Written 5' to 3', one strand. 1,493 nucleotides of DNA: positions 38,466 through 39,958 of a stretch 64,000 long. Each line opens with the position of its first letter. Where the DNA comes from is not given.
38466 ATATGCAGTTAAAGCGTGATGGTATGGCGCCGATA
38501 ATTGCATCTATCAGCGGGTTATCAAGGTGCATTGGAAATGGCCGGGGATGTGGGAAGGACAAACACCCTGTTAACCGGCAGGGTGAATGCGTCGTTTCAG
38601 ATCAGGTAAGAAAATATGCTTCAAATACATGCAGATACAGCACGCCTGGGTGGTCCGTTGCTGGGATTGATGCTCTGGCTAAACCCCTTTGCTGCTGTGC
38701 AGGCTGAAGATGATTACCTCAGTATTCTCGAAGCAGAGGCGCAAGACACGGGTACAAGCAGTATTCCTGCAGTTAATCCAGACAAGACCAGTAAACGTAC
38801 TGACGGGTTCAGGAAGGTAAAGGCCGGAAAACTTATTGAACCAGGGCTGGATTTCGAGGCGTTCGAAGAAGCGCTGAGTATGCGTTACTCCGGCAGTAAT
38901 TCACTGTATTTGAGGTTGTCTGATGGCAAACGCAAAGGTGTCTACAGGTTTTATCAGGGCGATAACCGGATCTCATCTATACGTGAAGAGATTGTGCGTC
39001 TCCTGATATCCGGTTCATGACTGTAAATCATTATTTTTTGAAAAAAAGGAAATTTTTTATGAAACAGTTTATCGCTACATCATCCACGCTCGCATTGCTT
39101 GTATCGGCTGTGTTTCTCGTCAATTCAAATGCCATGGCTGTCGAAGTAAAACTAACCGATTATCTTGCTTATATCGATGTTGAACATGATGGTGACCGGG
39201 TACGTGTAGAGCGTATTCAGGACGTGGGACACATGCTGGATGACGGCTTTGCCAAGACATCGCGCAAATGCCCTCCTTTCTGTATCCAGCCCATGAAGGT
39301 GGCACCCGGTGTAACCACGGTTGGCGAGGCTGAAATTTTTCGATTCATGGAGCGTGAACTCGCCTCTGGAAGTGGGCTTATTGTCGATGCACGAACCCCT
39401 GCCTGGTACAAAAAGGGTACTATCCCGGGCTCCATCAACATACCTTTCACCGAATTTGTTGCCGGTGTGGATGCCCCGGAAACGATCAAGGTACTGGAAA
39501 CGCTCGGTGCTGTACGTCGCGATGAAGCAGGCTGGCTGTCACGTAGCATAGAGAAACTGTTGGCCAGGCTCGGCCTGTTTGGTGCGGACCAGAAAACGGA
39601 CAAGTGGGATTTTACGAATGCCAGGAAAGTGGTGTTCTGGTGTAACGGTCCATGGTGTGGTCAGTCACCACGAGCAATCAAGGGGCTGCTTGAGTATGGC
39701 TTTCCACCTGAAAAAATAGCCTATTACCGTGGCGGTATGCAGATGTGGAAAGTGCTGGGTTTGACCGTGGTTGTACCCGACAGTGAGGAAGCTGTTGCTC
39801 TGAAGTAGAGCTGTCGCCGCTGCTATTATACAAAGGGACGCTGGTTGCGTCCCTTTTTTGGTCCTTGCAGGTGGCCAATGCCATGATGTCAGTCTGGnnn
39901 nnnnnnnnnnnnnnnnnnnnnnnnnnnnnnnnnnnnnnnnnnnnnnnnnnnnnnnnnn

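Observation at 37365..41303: ApbE + NusG-II (DUF1312-like) + Gx-transporter-like module inserted between gshB and yqgE: candidate extracytoplasmic flavinylation/redox system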

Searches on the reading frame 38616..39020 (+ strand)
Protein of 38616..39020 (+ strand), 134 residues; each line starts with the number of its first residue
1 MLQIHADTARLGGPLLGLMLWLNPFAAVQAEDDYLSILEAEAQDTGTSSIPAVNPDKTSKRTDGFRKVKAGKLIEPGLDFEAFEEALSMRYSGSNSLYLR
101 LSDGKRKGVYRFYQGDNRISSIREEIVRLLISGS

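Call 3: search_protein_families(library=pfam, proteins=[window:38616-39020:+], max_evalue=0.01)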
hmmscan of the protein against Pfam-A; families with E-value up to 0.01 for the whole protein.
window:38616-39020:+ (134 aa): 0 families

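Call 4: search_protein_families(library=ncbifam, proteins=[window:38616-39020:+], max_evalue=0.01)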
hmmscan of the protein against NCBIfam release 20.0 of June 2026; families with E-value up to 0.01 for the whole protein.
window:38616-39020:+ (134 aa): 0 families
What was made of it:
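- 38616..39020 (+): 134-aa secreted protein with no family match, the upstream partner of the rhodanese gene. Part of the secondary insertion. No Pfam or NCBIfam hit (calls 3, 4).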

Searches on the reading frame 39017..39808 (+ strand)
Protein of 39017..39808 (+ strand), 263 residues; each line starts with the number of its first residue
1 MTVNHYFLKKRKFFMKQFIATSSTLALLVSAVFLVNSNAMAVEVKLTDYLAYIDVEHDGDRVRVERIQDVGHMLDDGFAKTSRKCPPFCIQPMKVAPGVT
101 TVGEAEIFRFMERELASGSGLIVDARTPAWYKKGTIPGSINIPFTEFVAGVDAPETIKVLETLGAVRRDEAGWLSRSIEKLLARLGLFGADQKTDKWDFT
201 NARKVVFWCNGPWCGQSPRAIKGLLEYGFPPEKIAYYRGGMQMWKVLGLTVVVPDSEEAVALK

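Call 3: search_protein_families(library=pfam, proteins=[window:39017-39808:+], max_evalue=0.01)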
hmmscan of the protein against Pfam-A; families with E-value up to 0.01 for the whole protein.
window:39017-39808:+ (263 aa): 1 family
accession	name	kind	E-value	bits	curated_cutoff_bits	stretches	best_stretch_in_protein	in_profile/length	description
PF00581.25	Rhodanese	-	2.6e-11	44.3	22.2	1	114-245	8-100/102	Rhodanese-like domain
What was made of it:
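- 39059..39808 (+): Secreted rhodanese-like protein (249 aa with the homologue-supported start), convergent with eetA. It belongs to a secondary insertion and is not part of the flavin module. Pfam PF00581 2.6e-11 (call 3).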

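Call 4: search_protein_families(library=ncbifam, proteins=[window:39017-39808:+], max_evalue=0.01)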
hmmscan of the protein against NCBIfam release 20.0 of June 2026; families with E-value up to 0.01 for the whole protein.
window:39017-39808:+ (263 aa): 4 families
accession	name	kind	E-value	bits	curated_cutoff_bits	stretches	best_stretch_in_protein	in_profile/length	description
NF008750.0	PRK11784.1-2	equivalog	0.00048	19.3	241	1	112-144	8-40/346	tRNA 2-selenouridine(34) synthase MnmH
TIGR04568.1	arch_SelU_Nterm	equivalog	0.00075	19.4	200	1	117-144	101-128/215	selenouridine synthase SelU-like subunit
TIGR03865.1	PQQ_CXXCW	subfamily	0.005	16.7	128.05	1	201-251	115-162/167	PQQ-dependent catabolism-associated CXXCW motif protein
NF008752.0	PRK11784.1-4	equivalog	0.0074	15.1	266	0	121-144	20-43/357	tRNA 2-selenouridine(34) synthase MnmH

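Call 57: find_homologous_proteins(query=window:39017-39808:+, max_evalue=0.00001)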
Query window:39017-39808:+ (263 aa): 5707 proteins with E <= 0.00001 among 7626 candidates; the best 120 are listed.
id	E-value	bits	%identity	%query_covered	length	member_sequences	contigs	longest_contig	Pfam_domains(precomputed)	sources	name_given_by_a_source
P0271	9.3e-165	565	100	95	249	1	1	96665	PF00581.26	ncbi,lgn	-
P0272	2.3e-163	560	99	95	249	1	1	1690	PF00581.26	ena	-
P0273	6.0e-163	559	99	95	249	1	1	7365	PF00581.26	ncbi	ncbi:MAG: rhodanese-like domain-containing protein [Gammaproteobacteria bacterium]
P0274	8.4e-163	558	99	95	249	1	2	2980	PF00581.26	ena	-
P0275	1.6e-162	557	98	95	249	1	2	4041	PF00581.26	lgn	-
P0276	3.0e-162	556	98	95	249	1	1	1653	PF00581.26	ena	-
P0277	4.2e-162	556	98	95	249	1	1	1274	PF00581.26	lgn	-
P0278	2.1e-161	554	98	95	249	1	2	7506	PF00581.26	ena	-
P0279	4.1e-161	553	98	95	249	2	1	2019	PF00581.26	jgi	-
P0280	7.5e-161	552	98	95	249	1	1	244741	PF00581.26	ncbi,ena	-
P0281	1.4e-160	551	97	95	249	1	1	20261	PF00581.26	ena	-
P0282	2.7e-160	550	97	95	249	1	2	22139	PF00581.26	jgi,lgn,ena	-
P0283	1.3e-159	548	97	95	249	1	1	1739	PF00581.26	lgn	-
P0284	3.4e-146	504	88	95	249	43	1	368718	PF00581.26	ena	-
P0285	8.1e-142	489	84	95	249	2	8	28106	PF00581.26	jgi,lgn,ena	jgi:rhodanese-related sulfurtransferase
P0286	9.7e-142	489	85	95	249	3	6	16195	PF00581.26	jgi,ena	-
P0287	7.1e-141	486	85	95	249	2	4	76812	PF00581.26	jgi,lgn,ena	-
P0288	1.4e-140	485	84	95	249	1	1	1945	PF00581.26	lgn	-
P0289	1.5e-140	485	84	95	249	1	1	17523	PF00581.26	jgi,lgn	jgi:rhodanese-related sulfurtransferase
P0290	2.5e-140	485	82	95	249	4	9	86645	PF00581.26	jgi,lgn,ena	-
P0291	2.5e-140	485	82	95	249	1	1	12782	PF00581.26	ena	-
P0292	2.4e-139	481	82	95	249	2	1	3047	PF00581.26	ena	-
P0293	8.9e-139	479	83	95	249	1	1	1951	PF00581.26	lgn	-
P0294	4.3e-138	477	81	95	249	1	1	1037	PF00581.26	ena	-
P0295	5.3e-138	477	81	95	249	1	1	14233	PF00581.26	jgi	jgi:rhodanese-related sulfurtransferase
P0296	2.0e-137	475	81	95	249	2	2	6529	PF00581.26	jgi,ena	-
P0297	3.5e-137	474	80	95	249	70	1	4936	PF00581.26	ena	-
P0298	4.0e-137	474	81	95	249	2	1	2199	PF00581.26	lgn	-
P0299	8.1e-135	466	80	95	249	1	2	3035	PF00581.26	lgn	-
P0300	1.7e-133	462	81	95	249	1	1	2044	PF00581.26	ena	-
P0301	1.9e-133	462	78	95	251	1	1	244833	PF00581.26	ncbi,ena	-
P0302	8.9e-133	460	78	95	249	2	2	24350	PF00581.26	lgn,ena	-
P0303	1.7e-132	459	79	95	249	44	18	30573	PF00581.26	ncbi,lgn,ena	-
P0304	4.1e-132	458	79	95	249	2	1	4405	PF00581.26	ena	-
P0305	1.2e-131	456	79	95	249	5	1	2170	PF00581.26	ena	-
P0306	1.3e-131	456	78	95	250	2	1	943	PF00581.26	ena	-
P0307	2.1e-131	455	77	95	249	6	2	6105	PF00581.26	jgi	jgi:rhodanese-related sulfurtransferase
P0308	3.4e-131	455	78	95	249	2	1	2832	PF00581.26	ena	-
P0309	8.2e-131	453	78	95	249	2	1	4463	PF00581.26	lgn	-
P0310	3.6e-130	451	78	95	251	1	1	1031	PF00581.26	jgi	-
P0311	4.0e-130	451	77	95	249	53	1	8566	PF00581.26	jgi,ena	-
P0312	7.7e-130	450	76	95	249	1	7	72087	PF00581.26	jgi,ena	jgi:rhodanese-related sulfurtransferase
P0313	1.4e-129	449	77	95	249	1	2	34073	PF00581.26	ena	-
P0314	1.2e-128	446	76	95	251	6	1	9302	PF00581.26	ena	-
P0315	4.7e-128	444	76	95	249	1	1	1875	PF00581.26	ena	-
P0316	5.0e-128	444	73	95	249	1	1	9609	PF00581.26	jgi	-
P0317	4.5e-127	441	75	95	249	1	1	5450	PF00581.26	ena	-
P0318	5.3e-127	441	73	95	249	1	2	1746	PF00581.26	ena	-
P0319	7.8e-127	440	74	95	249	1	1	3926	PF00581.26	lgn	-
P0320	9.0e-127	440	76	95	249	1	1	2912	PF00581.26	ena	-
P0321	1.1e-126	440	73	95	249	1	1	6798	PF00581.26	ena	-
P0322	2.2e-126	439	72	97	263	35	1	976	PF00581.26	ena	-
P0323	4.2e-126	438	75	95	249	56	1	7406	PF00581.26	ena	-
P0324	5.4e-126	438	74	95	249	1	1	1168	PF00581.26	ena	-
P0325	6.4e-126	437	74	95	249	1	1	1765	PF00581.26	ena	-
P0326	8.0e-126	437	74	95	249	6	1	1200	PF00581.26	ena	-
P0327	2.8e-125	435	75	95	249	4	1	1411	PF00581.26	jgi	-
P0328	3.2e-125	435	73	95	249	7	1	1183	PF00581.26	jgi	-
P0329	4.4e-125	435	73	95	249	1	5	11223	PF00581.26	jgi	jgi:rhodanese-related sulfurtransferase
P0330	2.2e-124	432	73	95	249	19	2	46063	PF00581.26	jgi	jgi:rhodanese-related sulfurtransferase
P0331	3.3e-124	432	72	95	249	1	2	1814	PF00581.26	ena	-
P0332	3.3e-124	432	72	95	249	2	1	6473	PF00581.26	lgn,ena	-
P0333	8.7e-124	430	71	95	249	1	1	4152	PF00581.26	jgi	jgi:rhodanese-related sulfurtransferase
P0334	8.7e-124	430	71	95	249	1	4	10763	PF00581.26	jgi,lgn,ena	jgi:rhodanese-related sulfurtransferase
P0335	1.2e-123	430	71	95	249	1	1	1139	PF00581.26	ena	-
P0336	1.7e-123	429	72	95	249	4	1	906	PF00581.26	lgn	-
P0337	2.3e-123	429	72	95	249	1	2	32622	PF00581.26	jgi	jgi:rhodanese-related sulfurtransferase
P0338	3.6e-123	428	73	95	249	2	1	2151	PF00581.26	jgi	jgi:rhodanese-related sulfurtransferase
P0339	4.1e-123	428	73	95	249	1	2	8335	PF00581.26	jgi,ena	-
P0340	4.4e-123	428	71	95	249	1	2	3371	PF00581.26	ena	-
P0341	1.1e-122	427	71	95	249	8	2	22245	PF00581.26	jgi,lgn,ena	-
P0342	1.3e-122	426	72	95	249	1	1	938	PF00581.26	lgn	-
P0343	1.6e-122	426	71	95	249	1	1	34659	PF00581.26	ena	-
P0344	1.6e-122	426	71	95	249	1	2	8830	PF00581.26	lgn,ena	-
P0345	1.6e-122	426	71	95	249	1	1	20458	PF00581.26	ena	-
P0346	1.7e-122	426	72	95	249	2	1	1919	PF00581.26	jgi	jgi:rhodanese-related sulfurtransferase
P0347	1.9e-122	426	71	95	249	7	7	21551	PF00581.26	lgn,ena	-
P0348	2.2e-122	426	72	95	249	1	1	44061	PF00581.26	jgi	jgi:rhodanese-related sulfurtransferase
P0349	2.4e-122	426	73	95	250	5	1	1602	PF00581.26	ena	-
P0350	2.9e-122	425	70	95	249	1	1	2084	PF00581.26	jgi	jgi:rhodanese-related sulfurtransferase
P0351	3.0e-122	425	71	95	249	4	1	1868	PF00581.26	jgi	jgi:rhodanese-related sulfurtransferase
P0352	4.2e-122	425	71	95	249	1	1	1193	PF00581.26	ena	-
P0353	5.7e-122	424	71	95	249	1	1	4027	PF00581.26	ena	-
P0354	1.1e-121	423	72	95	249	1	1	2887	PF00581.26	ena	-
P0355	3.4e-121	422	70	95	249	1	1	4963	PF00581.26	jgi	-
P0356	6.0e-118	411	70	95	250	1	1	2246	PF00581.26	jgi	-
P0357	6.0e-118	411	70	95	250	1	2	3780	PF00581.26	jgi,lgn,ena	-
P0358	6.1e-118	411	69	95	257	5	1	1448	PF00581.26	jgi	jgi:rhodanese-related sulfurtransferase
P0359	6.3e-118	411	69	95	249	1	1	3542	PF00581.26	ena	-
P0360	3.1e-117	409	69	95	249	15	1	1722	PF00581.26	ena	-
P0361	3.5e-117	409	69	95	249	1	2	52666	PF00581.26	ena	-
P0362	5.7e-117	408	70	95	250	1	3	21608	PF00581.26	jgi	jgi:rhodanese-related sulfurtransferase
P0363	1.5e-116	407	69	95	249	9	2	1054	PF00581.26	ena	-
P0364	1.5e-116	407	87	76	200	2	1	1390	PF00581.26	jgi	jgi:rhodanese-related sulfurtransferase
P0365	1.8e-116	406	69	95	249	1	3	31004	PF00581.26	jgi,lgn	-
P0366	2.4e-116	406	69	95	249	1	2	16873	PF00581.26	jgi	jgi:rhodanese-related sulfurtransferase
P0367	7.5e-116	404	67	95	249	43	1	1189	PF00581.26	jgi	-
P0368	1.6e-115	403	68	95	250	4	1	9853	PF00581.26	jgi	-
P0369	6.0e-115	401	68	95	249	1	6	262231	PF00581.26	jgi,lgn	-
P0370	7.0e-115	401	68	95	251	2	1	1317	PF00581.26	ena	-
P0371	1.0e-114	401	68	95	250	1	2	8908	PF00581.26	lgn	-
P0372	1.2e-114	400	68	95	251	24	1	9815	PF00581.26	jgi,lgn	jgi:rhodanese-related sulfurtransferase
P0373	1.2e-114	400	68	95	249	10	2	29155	PF00581.26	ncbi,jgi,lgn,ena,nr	ncbi:MAG TPA: rhodanese-like domain-containing protein [Gammaproteobacteria bacterium]|nr:rhodanese-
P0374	1.3e-114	400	67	95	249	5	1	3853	PF00581.26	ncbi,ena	-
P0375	1.3e-114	400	68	93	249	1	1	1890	PF00581.26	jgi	-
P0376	1.4e-114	400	67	95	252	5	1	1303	PF00581.26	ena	-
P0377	1.5e-114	400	73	85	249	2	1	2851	PF00581.26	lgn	-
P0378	1.5e-114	400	68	95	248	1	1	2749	PF00581.26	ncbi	-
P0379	1.5e-113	397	67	95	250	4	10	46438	PF00581.26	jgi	jgi:rhodanese-related sulfurtransferase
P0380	2.1e-113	396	67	95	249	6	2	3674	PF00581.26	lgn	-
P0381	3.3e-113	396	68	95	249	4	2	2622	PF00581.26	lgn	-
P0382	3.3e-113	396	68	95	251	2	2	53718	PF00581.26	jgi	-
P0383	1.5e-112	393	72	84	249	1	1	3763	PF00581.26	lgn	-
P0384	1.9e-112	393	73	84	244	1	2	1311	PF00581.26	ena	-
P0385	2.0e-112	393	67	95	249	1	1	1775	PF00581.26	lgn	-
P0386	2.2e-112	393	66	95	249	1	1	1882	PF00581.26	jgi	jgi:rhodanese-related sulfurtransferase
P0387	3.4e-112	392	69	91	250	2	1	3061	PF00581.26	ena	-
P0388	5.7e-112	392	67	95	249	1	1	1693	PF00581.26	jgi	-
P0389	9.2e-112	391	65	95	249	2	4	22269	PF00581.26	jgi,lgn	-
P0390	1.2e-111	391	68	94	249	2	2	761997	PF00581.26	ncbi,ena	-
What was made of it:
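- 39059..39808 (+): Homologues are 249 aa (call 57).
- Checked: Rhodanese homologues are 249 aa (call 57), which puts its start at 39059.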

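Call 58: find_encoding_contigs(protein=P0390, flank=6000, max_places=2)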
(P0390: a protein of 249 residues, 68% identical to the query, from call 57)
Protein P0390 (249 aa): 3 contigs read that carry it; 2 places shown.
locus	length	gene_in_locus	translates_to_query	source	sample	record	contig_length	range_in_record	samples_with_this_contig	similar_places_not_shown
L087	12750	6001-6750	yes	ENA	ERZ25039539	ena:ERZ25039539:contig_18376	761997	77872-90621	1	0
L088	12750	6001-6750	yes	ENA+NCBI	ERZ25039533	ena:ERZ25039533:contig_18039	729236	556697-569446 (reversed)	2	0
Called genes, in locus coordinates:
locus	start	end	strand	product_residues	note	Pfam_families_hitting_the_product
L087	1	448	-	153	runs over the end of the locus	PF00733:Asn_synthase (weak), PF01171:ATP_bind_3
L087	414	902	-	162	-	-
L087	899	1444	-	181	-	-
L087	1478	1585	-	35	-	-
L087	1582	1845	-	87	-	-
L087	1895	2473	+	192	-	-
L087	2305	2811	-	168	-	PF00156:Pribosyltran, PF14681:UPRTase (weak)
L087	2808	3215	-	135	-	PF03652:RuvX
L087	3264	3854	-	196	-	PF02622:DUF179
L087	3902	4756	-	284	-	PF13103:TonB_2 (faint), PF03544:TonB_C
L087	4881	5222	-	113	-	PF13511:DUF4124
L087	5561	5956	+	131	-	-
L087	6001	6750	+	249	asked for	PF00581:Rhodanese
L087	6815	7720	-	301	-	PF01734:Patatin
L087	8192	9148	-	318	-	PF02951:GSH-S_N, PF02955:GSH-S_ATP, PF08443:RimK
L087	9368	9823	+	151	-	PF00072:Response_reg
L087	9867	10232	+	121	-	PF00072:Response_reg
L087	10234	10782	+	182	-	PF01584:CheW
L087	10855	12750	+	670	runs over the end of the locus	PF13675:PilJ (faint), PF00015:MCPsignal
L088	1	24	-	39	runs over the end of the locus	-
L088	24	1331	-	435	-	PF01979:Amidohydro_1, PF12890:DHOase, PF07969:Amidohydro_3 (weak)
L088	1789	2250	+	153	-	-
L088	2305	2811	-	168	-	PF00156:Pribosyltran, PF14681:UPRTase (weak)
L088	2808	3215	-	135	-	PF03652:RuvX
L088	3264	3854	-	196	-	PF02622:DUF179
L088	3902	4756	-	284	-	PF13103:TonB_2 (faint), PF03544:TonB_C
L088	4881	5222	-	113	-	PF13511:DUF4124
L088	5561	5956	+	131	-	-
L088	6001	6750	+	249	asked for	PF00581:Rhodanese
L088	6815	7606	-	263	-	PF01734:Patatin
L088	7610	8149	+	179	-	-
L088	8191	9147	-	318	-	PF02951:GSH-S_N, PF02955:GSH-S_ATP, PF08443:RimK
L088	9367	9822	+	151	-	PF00072:Response_reg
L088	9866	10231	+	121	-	PF00072:Response_reg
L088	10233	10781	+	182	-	PF01584:CheW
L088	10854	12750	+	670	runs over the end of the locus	PF13675:PilJ (faint), PF00015:MCPsignal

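Call 59: find_encoding_contigs(protein=P0369, flank=6000, max_places=2)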
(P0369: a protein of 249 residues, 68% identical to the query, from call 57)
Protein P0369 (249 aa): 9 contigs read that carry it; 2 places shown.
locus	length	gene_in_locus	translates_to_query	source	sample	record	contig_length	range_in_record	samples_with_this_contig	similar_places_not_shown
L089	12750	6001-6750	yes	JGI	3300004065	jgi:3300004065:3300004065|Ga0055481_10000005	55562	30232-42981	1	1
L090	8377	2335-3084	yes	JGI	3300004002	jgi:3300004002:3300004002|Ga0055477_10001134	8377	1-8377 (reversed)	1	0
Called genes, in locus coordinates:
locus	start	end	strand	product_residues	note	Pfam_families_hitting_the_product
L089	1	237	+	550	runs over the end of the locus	PF01019:G_glu_transpept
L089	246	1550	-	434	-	PF01979:Amidohydro_1, PF12890:DHOase, PF07969:Amidohydro_3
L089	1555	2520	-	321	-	PF02729:OTCace_N, PF00185:OTCace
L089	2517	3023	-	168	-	PF00156:Pribosyltran, PF14681:UPRTase (weak)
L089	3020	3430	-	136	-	PF03652:RuvX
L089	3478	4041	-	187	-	PF02622:DUF179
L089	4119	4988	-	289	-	PF13103:TonB_2, PF03544:TonB_C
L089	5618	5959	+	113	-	-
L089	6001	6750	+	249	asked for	PF00581:Rhodanese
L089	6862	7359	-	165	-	PF09636:XkdW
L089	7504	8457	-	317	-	PF02951:GSH-S_N, PF02955:GSH-S_ATP, PF14398:ATPgrasp_YheCD (weak), PF08443:RimK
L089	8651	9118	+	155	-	PF00072:Response_reg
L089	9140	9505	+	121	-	PF00072:Response_reg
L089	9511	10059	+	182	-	PF01584:CheW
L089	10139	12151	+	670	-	PF00015:MCPsignal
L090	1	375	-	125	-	?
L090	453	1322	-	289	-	PF13103:TonB_2, PF03544:TonB_C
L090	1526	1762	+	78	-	-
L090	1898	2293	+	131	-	-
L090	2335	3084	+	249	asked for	PF00581:Rhodanese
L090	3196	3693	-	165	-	PF09636:XkdW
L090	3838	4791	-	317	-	PF02951:GSH-S_N, PF02955:GSH-S_ATP, PF14398:ATPgrasp_YheCD (weak), PF08443:RimK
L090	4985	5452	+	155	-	PF00072:Response_reg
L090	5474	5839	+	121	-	PF00072:Response_reg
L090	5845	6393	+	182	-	PF01584:CheW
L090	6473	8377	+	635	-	?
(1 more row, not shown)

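Call 63: find_encoding_contigs(protein=P0271, flank=3000, max_places=2)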
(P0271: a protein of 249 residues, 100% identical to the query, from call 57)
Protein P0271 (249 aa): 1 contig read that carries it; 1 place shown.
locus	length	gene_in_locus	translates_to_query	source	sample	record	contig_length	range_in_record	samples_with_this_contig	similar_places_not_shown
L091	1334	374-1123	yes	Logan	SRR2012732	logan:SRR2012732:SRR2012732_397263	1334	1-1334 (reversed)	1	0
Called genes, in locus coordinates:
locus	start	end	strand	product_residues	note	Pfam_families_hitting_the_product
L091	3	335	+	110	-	?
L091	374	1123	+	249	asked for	PF00581:Rhodanese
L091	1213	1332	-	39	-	?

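Call 65: search_protein_families(library=pfam, proteins=[L087:4881-5222:-, L087:5561-5956:+, L087:6815-7720:-], max_evalue=0.01)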
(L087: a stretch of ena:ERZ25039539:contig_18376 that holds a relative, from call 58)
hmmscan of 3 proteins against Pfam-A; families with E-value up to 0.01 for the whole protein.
L087:4881-5222:- (113 aa): 1 family
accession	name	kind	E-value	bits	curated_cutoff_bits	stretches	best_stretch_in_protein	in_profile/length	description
PF13511.11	DUF4124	-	4e-09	37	22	1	2-40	11-48/56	Domain of unknown function (DUF4124)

L087:5561-5956:+ (131 aa): 0 families

L087:6815-7720:- (301 aa): 1 family
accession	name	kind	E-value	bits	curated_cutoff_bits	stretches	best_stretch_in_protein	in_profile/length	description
PF01734.28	Patatin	-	1.8e-29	103.7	27.7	1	9-169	1-189/191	Patatin-like phospholipase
